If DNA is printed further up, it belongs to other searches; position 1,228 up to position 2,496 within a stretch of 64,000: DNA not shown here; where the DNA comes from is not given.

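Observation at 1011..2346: Uncharacterised two-gene operon: membrane-anchored minimal nucleotidyltransferase plus an overlapping 128-aa partner in an accessory islet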

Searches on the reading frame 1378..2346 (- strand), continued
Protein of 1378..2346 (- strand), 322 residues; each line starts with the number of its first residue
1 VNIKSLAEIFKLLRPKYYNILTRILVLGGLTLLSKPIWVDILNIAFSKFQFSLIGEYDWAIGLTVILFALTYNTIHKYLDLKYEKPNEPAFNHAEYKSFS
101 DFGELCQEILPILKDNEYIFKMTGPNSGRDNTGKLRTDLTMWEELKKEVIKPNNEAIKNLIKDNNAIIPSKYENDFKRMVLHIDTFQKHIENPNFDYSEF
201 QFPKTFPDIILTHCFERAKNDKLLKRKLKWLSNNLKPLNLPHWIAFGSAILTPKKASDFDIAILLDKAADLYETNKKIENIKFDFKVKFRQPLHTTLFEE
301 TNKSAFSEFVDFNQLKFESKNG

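Call 38: search_protein_families(library=pfam, proteins=[L009:2744-3934:+, L009:5857-6435:+, L010:4952-5845:+, L010:7508-8452:+, L011:3378-5825:+, L011:7646-8554:-, L012:4894-5772:+, L012:7585-10407:-, L013:4908-5675:+, L013:7512-9239:+], max_evalue=0.001)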
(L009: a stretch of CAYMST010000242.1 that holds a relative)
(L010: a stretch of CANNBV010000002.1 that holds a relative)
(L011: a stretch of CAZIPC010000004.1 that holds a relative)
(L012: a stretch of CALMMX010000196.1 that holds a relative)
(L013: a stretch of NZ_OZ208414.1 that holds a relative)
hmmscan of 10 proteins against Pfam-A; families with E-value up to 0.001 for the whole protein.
L009:2744-3934:+ (396 aa): 1 family
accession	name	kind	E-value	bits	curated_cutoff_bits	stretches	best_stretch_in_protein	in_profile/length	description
PF10137.14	CAP12-PCTIR_TIR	-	2e-15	57.3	24.7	1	4-123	1-109/119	CAP12/Pycsar effector protein, TIR domain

L009:5857-6435:+ (192 aa): 0 families

L010:4952-5845:+ (297 aa): 1 family
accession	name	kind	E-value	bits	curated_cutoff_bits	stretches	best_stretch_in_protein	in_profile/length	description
PF00075.30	RNase_H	-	4.4e-05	24.1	25.8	1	28-186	3-139/141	RNase H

L010:7508-8452:+ (314 aa): 2 families
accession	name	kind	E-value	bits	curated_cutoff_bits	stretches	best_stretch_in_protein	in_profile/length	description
PF04055.27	Radical_SAM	-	8.7e-13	49.2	29.5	1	10-144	3-139/166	Radical SAM superfamily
PF13186.11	SPASM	-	5.5e-06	27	21.5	1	235-300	1-67/67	Iron-sulfur cluster-binding domain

L011:3378-5825:+ (815 aa): 0 families

L011:7646-8554:- (302 aa): 1 family
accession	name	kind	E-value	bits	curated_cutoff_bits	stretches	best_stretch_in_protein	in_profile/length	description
PF19783.5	DUF6268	-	9.2e-08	31.8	22.8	1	63-255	56-247/279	Domain of unknown function (DUF6268)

L012:4894-5772:+ (292 aa): 0 families

L012:7585-10407:- (940 aa): 3 families
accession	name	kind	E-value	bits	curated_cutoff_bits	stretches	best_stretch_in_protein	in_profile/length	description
PF14905.12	OMP_b-brl_3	-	4.2e-21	75.9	27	2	464-786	1-308/408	Outer membrane protein beta-barrel family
PF13715.12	CarbopepD_reg_2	-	1.2e-07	32.1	32.2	1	30-122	1-88/88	CarboxypepD_reg-like domain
PF13620.12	CarboxypepD_reg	-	5.5e-06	27.1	32.3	1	29-94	1-64/82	Carboxypeptidase regulatory-like domain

L013:4908-5675:+ (255 aa): 1 family
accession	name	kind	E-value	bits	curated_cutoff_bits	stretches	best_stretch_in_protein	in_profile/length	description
PF01555.25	N6_N4_Mtase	-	1.3e-19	71.5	26.7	1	95-192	144-219/221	DNA methylase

L013:7512-9239:+ (575 aa): 2 families
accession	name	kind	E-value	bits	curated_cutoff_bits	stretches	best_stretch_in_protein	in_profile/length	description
PF03235.19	GmrSD_N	-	3.1e-30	106.2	33.2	1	10-256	2-197/199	GmrSD restriction endonuclease, N-terminal domain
PF22743.2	PspAA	-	0.00091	19.9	27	0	248-303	22-77/92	PspA-Associated protein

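Call 44: search_protein_representatives(alignment_id=A1)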
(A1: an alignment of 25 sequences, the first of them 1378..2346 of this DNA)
Query: 25 sequences, 320 profile positions. Proteins with E-value up to 0.001 (for the whole library): 718; up to 1e-10: 191; up to 1e-30: 65. The best 150 are listed.
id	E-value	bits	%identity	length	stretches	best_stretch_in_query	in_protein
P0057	3.1e-139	479.7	-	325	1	3-320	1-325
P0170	3.0e-131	453.4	-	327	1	3-319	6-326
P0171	1.5e-107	375.6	-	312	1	5-317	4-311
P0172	1.3e-106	372.5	-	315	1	4-315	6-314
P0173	6.1e-105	367.0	-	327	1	1-320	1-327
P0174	4.8e-102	357.5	-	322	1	4-318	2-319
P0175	2.4e-97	342.1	-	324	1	6-320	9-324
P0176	3.8e-92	325.0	-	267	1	67-320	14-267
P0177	1.6e-89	316.4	-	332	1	8-320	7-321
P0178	4.3e-84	298.5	-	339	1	10-317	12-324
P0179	7.1e-84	297.8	-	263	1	53-316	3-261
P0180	5.1e-80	285.1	-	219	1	98-317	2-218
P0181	6.1e-80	284.9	-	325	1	12-317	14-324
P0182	2.3e-74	266.5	-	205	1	118-320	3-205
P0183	3.7e-64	233.0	-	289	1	76-320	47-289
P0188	1.3e-56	208.2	-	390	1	91-312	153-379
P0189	2.3e-56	207.4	-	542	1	100-314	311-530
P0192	8.3e-50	185.9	-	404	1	97-313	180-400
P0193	4.8e-49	183.4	-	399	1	96-313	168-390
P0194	5.1e-48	180.0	-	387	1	87-315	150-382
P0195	7.8e-48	179.4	-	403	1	93-314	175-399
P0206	1.2e-41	159.1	-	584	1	86-310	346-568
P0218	1.9e-37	145.2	-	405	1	95-307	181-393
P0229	2.5e-32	128.4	-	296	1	85-220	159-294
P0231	2.3e-31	125.2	-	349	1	100-213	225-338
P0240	8.7e-30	120.1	-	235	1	94-211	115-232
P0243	3.0e-29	118.3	-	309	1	98-213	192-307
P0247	7.7e-29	117.0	-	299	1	99-212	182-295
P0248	7.9e-29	116.9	-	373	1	95-311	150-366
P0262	4.9e-26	107.8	-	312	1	98-214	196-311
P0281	9.9e-22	93.6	-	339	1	100-212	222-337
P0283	8.6e-21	90.5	-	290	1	95-214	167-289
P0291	8.2e-18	80.7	-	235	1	1-87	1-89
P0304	1.8e-15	73.0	-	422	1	5-86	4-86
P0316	1.8e-13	66.4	-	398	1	5-84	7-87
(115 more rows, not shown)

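Call 45: search_protein_families(library=pfam, proteins=[P0188, P0189, P0192, P0206, P0229, P0231, P0243, P0291, P0304, P0316], max_evalue=0.01)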
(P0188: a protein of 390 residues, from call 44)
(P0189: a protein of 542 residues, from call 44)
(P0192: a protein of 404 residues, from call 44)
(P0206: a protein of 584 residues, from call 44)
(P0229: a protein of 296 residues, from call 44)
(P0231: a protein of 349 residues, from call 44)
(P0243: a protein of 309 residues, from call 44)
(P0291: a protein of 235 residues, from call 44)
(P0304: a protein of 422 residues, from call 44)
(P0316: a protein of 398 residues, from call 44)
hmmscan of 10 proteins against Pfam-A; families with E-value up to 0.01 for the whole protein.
P0188 (390 aa): 2 families
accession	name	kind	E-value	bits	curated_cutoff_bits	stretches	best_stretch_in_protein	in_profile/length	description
PF13676.11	TIR_2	-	3.6e-16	60.2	28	1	10-104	1-93/122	TIR domain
PF01582.25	TIR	-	0.00076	19.8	21.3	1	25-103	21-98/179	TIR domain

P0189 (542 aa): 5 families
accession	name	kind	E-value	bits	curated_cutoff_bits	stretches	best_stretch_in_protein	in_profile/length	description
PF12697.13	Abhydrolase_6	-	2.1e-05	25.8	26.3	1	24-175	1-135/217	Alpha/beta hydrolase family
PF05057.20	DUF676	-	0.00015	21.8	20.3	1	24-149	8-136/217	Putative serine esterase (DUF676)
PF24096.1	DUF7379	-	0.00022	21.7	33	1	25-145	2-119/191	Domain of unknown function (DUF7379)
PF02450.21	LCAT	-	0.0034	17.1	21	1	84-142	108-166/392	Lecithin:cholesterol acyltransferase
PF07819.20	PGAP1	-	0.0053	17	24.3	0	94-128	88-120/233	PGAP1-like alpha/beta domain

P0192 (404 aa): 1 family
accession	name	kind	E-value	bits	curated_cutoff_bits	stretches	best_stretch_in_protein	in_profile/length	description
PF21941.2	SMEK_N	-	2.6e-33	115.3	27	1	10-150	2-139/140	SMEK domain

P0206 (584 aa): 2 families
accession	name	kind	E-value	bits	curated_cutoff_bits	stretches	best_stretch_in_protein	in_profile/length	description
PF00149.33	Metallophos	-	1.3e-13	52.2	21.5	1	6-263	1-190/191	Calcineurin-like phosphoesterase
PF12850.12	Metallophos_2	-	2.5e-05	24.8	27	0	218-284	73-135/154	Calcineurin-like phosphoesterase superfamily domain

P0229 (296 aa): 2 families
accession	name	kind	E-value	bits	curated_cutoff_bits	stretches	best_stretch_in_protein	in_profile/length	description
PF08357.16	SEFIR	-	3.8e-08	34.2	23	1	3-127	1-138/150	SEFIR domain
PF13676.11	TIR_2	-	5.7e-07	30.5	28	1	5-78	1-71/122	TIR domain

P0231 (349 aa): 2 families
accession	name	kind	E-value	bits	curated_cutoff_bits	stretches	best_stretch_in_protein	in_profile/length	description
PF08357.16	SEFIR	-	3.2e-18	66.9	23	1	62-196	2-148/150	SEFIR domain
PF13676.11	TIR_2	-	1.4e-12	48.6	28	1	63-133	1-68/122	TIR domain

P0243 (309 aa): 2 families
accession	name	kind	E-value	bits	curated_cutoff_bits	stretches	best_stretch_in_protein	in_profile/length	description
PF08357.16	SEFIR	-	8e-10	39.6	23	1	30-153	3-138/150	SEFIR domain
PF13676.11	TIR_2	-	7.8e-07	30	28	1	31-97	2-65/122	TIR domain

P0291 (235 aa): 0 families

P0304 (422 aa): 0 families

P0316 (398 aa): 0 families

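Call 47: find_encoding_contigs(protein=P0188, flank=5000, max_places=3)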
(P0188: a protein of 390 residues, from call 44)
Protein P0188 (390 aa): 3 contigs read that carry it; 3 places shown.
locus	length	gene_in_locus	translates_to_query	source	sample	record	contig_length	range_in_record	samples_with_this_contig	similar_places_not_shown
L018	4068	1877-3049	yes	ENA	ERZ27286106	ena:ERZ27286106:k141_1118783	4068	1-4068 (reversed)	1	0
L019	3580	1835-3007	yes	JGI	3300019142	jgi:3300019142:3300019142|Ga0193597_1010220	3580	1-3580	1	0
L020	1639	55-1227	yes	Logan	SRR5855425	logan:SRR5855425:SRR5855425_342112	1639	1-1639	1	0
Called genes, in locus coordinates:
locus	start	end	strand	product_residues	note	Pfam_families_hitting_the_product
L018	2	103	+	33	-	?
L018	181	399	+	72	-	-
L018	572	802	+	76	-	PF04255:DUF433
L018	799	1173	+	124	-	PF18480:DUF5615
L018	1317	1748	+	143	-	PF00583:Acetyltransf_1, PF13673:Acetyltransf_10, PF13508:Acetyltransf_7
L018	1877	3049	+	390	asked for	PF13676:TIR_2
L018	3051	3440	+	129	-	-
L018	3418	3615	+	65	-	-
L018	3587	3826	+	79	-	PF04255:DUF433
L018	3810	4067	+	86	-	?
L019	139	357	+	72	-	-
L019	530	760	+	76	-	PF04255:DUF433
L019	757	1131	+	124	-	PF18480:DUF5615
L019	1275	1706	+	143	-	PF00583:Acetyltransf_1, PF13673:Acetyltransf_10, PF13508:Acetyltransf_7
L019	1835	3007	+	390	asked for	PF13676:TIR_2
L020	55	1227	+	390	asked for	PF13676:TIR_2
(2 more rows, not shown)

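Call 48: find_encoding_contigs(protein=P0192, flank=5000, max_places=3)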
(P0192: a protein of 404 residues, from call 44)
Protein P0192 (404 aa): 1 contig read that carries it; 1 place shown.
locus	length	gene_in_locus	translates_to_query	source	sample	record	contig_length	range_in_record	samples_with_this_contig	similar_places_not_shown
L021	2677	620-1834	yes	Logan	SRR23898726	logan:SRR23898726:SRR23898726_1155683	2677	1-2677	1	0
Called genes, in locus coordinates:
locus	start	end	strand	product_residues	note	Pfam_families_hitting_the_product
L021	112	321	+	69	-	-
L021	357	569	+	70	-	-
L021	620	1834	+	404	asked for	PF21941:SMEK_N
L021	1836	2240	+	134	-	-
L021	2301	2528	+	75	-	PF04255:DUF433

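Call 51: find_encoding_contigs(protein=P0231, flank=5000, max_places=3)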
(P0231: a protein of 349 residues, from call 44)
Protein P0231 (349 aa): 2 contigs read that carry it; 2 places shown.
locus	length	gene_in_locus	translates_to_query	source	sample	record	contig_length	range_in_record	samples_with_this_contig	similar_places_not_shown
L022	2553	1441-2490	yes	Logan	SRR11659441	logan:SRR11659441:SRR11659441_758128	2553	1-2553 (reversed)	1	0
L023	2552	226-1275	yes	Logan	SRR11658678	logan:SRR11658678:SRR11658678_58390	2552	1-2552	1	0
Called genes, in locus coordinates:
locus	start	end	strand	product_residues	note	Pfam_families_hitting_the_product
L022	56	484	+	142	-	-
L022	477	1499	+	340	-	PF08937:ThsB_TIR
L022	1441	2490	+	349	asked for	PF08357:SEFIR, PF13676:TIR_2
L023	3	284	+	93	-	?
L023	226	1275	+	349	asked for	PF08357:SEFIR, PF13676:TIR_2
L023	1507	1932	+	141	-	-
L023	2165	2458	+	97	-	-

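Call 52: find_encoding_contigs(protein=P0206, flank=5000, max_places=3)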
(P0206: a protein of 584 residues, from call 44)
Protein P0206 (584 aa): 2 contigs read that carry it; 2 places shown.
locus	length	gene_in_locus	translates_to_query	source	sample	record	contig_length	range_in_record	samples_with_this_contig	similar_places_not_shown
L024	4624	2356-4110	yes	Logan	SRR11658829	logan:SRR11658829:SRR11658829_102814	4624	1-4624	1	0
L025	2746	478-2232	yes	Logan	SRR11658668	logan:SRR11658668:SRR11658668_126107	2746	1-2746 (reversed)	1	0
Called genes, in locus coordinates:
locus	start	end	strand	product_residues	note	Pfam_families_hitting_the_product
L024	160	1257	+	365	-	PF00135:COesterase (faint), PF01738:DLH (faint), PF20434:BD-FAE, PF07859:Abhydrolase_3, PF12146:Hydrolase_4 (faint), PF12697:Abhydrolase_6 (weak), PF00326:Peptidase_S9 (faint), PF20434:BD-FAE (weak)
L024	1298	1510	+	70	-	-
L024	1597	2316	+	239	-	PF19988:DUF6424 (weak)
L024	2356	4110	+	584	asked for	PF00149:Metallophos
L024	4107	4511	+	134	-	-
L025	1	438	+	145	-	?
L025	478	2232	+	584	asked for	PF00149:Metallophos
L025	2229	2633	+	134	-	-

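Call 53: find_encoding_contigs(protein=P0304, flank=5000, max_places=3)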
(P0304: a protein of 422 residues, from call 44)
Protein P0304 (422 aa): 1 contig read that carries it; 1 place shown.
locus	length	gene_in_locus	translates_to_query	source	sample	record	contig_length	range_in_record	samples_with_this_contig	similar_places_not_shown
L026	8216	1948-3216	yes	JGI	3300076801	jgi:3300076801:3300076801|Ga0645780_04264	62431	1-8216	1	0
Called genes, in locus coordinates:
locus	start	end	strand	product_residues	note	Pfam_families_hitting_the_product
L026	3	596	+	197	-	?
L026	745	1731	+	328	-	-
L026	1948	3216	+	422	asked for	-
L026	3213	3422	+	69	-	-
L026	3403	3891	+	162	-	-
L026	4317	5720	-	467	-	PF00890:FAD_binding_2 (weak), PF01134:GIDA, PF01494:FAD_binding_3 (faint), PF07992:Pyr_redox_2, PF12831:FAD_oxidored, PF13738:Pyr_redox_3, PF00070:Pyr_redox, PF02852:Pyr_redox_dim, +2 more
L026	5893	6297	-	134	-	-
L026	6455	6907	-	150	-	PF13404:HTH_AsnC-type, PF13412:HTH_24, PF01037:AsnC_trans_reg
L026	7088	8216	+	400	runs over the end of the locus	PF01053:Cys_Met_Meta_PP, PF00155:Aminotran_1_2, PF01041:DegT_DnrJ_EryC1 (faint), PF06838:Met_gamma_lyase (faint), PF00266:Aminotran_5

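Call 55: search_protein_families(library=padloc, proteins=[P0188, P0192, P0206, P0189, P0231, L018:3051-3440:+, L021:1836-2240:+, L024:4107-4511:+, P0304, P0316], max_evalue=0.01)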
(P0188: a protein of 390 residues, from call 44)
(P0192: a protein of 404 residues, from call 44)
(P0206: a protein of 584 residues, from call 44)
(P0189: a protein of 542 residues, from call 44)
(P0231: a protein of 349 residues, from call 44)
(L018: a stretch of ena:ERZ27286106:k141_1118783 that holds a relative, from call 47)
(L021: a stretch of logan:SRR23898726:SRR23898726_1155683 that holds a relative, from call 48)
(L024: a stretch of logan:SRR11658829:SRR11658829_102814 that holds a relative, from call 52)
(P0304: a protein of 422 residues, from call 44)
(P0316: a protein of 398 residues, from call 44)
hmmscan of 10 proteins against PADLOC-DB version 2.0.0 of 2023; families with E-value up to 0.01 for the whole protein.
P0188 (390 aa): 6 families
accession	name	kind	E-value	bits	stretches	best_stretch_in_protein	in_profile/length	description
PDLC05062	PDC-S66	-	7.8e-08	30.1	1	3-109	144-250/282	-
PDLC00434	ThsB1|ThsB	-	7.9e-06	23.2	1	19-83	151-216/396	TIR-like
PDLC04369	PDC-M05A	-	1.1e-05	23.1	1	308-368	107-161/201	-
PDLC02421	Aga_TIR-PNTD1-PNTD2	-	3.6e-05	21.1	1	28-149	25-139/430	Class I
PDLC02403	Aga_TIR-PNTD1-PNTD2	-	0.00013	19.2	1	34-106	31-101/443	Class I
PDLC00424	ThsB1|ThsB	-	0.0002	19.2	1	9-107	103-200/234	TIR-like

P0192 (404 aa): 1 family
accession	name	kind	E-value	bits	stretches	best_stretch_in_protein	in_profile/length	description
PDLC02399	Aga_REase-PNTD1-PNTD2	-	3.1e-42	143.1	1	1-175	1-173/463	Class I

P0206 (584 aa): 2 families
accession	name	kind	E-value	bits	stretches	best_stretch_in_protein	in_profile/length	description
PDLC05051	PDC-S60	-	3.1e-18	63.3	1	6-274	1-252/1027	-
PDLC00736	Effector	-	1.2e-15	55.5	2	7-112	4-102/561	Endonuclease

P0189 (542 aa): 1 family
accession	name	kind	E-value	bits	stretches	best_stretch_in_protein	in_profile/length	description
PDLC03851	LmuA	-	0.0018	16.2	1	24-176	12-122/343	-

P0231 (349 aa): 3 families
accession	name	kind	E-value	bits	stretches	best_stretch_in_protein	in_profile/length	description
PDLC03957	bSEFIR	-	4.2e-41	140.1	1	55-216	31-198/412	-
PDLC02421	Aga_TIR-PNTD1-PNTD2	-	0.0017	15.6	1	59-137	2-75/430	Class I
PDLC05062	PDC-S66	-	0.0085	13.6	0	62-128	150-214/282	-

L018:3051-3440:+ (129 aa): 0 families

L021:1836-2240:+ (134 aa): 0 families

L024:4107-4511:+ (134 aa): 0 families

P0304 (422 aa): 0 families

P0316 (398 aa): 0 families

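Call 64: search_protein_families(library=pfam, proteins=[P0193, P0194, P0195, P0218, P0248, P0240, P0247, P0262, P0281, P0283], max_evalue=0.01)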
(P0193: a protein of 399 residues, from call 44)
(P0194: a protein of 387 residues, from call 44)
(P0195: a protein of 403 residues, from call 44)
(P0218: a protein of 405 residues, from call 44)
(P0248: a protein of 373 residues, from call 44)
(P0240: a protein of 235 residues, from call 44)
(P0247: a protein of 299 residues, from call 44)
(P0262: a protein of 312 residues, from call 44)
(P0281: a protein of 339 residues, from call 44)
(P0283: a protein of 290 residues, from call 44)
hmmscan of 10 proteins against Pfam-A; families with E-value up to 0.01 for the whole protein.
P0193 (399 aa): 2 families
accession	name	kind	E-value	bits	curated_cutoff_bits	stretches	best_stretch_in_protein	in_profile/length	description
PF01844.29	HNH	-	0.0013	19.3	21.4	1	79-122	1-45/47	HNH endonuclease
PF01909.29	NTP_transf_2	-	0.0018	19.1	21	1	306-376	7-76/93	Nucleotidyltransferase domain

P0194 (387 aa): 2 families
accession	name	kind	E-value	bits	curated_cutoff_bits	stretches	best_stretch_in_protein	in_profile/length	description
PF21941.2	SMEK_N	-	5.2e-31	107.8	27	1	9-130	19-138/140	SMEK domain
PF01909.29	NTP_transf_2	-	3.2e-05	24.7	21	1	296-344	7-58/93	Nucleotidyltransferase domain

P0195 (403 aa): 2 families
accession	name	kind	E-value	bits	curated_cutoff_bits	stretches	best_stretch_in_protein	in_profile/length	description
PF21941.2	SMEK_N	-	2.4e-38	131.6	27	1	9-151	1-140/140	SMEK domain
PF02978.25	SRP_SPB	-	0.0077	17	27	0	142-203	3-59/91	Signal peptide binding domain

P0218 (405 aa): 2 families
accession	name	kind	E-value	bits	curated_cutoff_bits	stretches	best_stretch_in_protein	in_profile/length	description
PF08357.16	SEFIR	-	6.6e-18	65.9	23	1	10-151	1-150/150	SEFIR domain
PF13676.11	TIR_2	-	1e-12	49.1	28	1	13-151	2-121/122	TIR domain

P0248 (373 aa): 0 families

P0240 (235 aa): 0 families

P0247 (299 aa): 1 family
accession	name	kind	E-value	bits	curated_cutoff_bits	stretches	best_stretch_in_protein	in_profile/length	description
PF21941.2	SMEK_N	-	6.5e-39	133.4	27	1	10-147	2-136/140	SMEK domain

P0262 (312 aa): 2 families
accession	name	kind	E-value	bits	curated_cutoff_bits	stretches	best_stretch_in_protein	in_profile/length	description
PF08357.16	SEFIR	-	3.9e-15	56.8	23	1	8-135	2-139/150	SEFIR domain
PF13676.11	TIR_2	-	2.7e-11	44.4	28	1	9-125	1-99/122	TIR domain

P0281 (339 aa): 0 families

P0283 (290 aa): 2 families
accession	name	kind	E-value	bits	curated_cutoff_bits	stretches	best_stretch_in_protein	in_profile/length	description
PF08357.16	SEFIR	-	1.8e-08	35.3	23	1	6-141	3-148/150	SEFIR domain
PF13676.11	TIR_2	-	4.4e-08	34.1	28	1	8-74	3-66/122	TIR domain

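Call 65: find_encoding_contigs(protein=P0061, flank=8000, max_places=2)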
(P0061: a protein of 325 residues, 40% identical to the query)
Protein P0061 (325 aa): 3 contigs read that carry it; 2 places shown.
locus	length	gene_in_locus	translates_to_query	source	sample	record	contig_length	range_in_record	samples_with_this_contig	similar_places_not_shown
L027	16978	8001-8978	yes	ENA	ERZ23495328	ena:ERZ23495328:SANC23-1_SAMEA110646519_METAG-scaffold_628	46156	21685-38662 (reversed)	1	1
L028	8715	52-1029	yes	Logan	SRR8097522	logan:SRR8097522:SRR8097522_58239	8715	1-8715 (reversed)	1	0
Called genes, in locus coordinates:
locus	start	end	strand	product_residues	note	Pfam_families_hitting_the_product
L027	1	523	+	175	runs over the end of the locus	PF00994:MoCF_biosynth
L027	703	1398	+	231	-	-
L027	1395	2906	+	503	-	PF01406:tRNA-synt_1e, PF09334:tRNA-synt_1g, PF09190:DALR_2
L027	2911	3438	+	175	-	PF22769:DCD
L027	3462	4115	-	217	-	PF00072:Response_reg, PF00196:GerE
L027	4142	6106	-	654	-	PF28559:TPR_SusR, PF13374:TPR_10 (faint), PF00515:TPR_1 (faint), PF07719:TPR_2 (faint), PF13176:TPR_7 (faint), PF13424:TPR_12, PF07730:HisKA_3, PF02518:HATPase_c, +1 more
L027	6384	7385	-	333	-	-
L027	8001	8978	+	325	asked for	-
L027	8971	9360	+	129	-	-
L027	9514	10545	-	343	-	-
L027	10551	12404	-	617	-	-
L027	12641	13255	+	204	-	-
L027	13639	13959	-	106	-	PF05016:ParE_toxin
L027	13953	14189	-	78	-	-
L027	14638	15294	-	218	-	-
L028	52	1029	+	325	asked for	-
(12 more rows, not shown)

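Call 66: find_encoding_contigs(protein=P0052, flank=8000, max_places=2)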
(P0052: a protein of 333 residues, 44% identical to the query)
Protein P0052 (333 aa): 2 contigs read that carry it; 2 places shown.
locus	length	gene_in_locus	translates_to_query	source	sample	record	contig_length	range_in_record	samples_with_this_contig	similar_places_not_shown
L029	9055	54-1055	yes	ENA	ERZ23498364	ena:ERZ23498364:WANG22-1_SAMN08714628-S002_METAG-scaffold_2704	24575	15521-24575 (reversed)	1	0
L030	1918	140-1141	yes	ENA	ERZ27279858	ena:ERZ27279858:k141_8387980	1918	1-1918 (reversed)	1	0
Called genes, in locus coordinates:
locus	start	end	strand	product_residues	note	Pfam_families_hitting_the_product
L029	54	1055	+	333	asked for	-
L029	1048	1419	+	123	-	-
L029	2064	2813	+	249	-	-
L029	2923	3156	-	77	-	-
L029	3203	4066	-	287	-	PF00682:HMGL-like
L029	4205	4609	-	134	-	PF00583:Acetyltransf_1, PF13302:Acetyltransf_3 (weak), PF13673:Acetyltransf_10, PF13508:Acetyltransf_7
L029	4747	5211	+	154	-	-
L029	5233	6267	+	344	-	PF00383:dCMP_cyt_deam_1, PF14437:MafB19-deam, PF01872:RibD_C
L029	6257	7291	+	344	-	PF21508:MenC_N (weak), PF13378:MR_MLE_C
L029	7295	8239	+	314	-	PF02517:Rce1-like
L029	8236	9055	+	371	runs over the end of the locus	PF00501:AMP-binding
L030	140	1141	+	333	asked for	-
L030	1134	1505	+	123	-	-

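Call 69: search_protein_families(library=pfam, alignment_id=A1, max_evalue=5)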
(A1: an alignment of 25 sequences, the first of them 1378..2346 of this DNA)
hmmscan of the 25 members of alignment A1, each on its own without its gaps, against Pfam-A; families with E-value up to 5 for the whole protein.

A. member 1, window:1378-2346:- (322 aa): 1 family
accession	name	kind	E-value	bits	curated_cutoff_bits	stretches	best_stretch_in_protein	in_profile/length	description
PF18765.7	Polbeta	-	0.00067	20.2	26.9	1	244-293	17-69/93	Polymerase beta, Nucleotidyltransferase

B. families by the number of members that match (of 25 scanned): 21 families
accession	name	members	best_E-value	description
PF18765.7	Polbeta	14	1.8e-05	Polymerase beta, Nucleotidyltransferase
PF22014.2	DUF6932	8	0.0044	Family of unknown function (DUF6932)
PF01909.29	NTP_transf_2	7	0.00032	Nucleotidyltransferase domain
PF08726.16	EFhand_Ca_insen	2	0.034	Ca2+ insensitive EF hand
PF22600.2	MTPAP-like_central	2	0.085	Poly(A) RNA polymerase, mitochondrial-like, central palm domain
PF10000.15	ACT_3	2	0.17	ACT domain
PF05961.16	Chordopox_A13L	1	0.014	Chordopoxvirus A13L protein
PF02900.23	LigB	1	0.017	Catalytic LigB subunit of aromatic ring-opening dioxygenase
PF01008.23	IF-2B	1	0.046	Initiation factor 2 subunit family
PF06686.16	SpoIIIAC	1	0.063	Stage III sporulation protein AC/AD protein family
PF04229.20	GrpB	1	0.098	GrpB protein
PF05030.17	SSXT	1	0.1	SSXT protein (N-terminal region)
PF04404.17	ERF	1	0.11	ERF superfamily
PF09990.14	DUF2231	1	0.15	Predicted membrane protein (DUF2231)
PF01484.22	Col_cuticle_N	1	0.15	Nematode cuticle collagen N-terminal domain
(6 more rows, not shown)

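Call 98: find_homologous_proteins(query=L018:3051-3440:+, max_evalue=0.00001)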
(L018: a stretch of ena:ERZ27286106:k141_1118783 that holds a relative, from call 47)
Query L018:3051-3440:+ (129 aa): 64 proteins with E <= 0.00001 among 77 candidates.
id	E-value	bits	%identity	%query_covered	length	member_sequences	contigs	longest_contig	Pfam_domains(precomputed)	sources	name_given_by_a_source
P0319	2.0e-71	256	90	100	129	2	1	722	-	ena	-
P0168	1.9e-46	175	61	99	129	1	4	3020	-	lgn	-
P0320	8.3e-40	154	57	96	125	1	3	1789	-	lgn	-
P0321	3.4e-38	148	60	90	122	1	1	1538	-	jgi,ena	-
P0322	9.2e-38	147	55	91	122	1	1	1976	-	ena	-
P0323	3.1e-37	145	56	95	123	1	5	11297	-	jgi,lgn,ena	jgi:hypothetical protein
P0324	2.1e-36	143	60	91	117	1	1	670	-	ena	-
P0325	1.7e-27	114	50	91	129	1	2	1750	-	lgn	-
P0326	2.2e-27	114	68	60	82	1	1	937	-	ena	-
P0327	5.3e-27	112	53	93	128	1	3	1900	-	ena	-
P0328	1.1e-26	111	49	90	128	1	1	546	-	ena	-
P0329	1.6e-26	111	48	93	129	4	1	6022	-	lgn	-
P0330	4.1e-26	109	47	90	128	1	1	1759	-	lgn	-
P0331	1.6e-25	107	47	91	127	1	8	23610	-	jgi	jgi:hypothetical protein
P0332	3.0e-25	107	49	91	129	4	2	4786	-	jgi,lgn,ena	-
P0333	1.3e-24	105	48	91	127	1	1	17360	-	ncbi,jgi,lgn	jgi:hypothetical protein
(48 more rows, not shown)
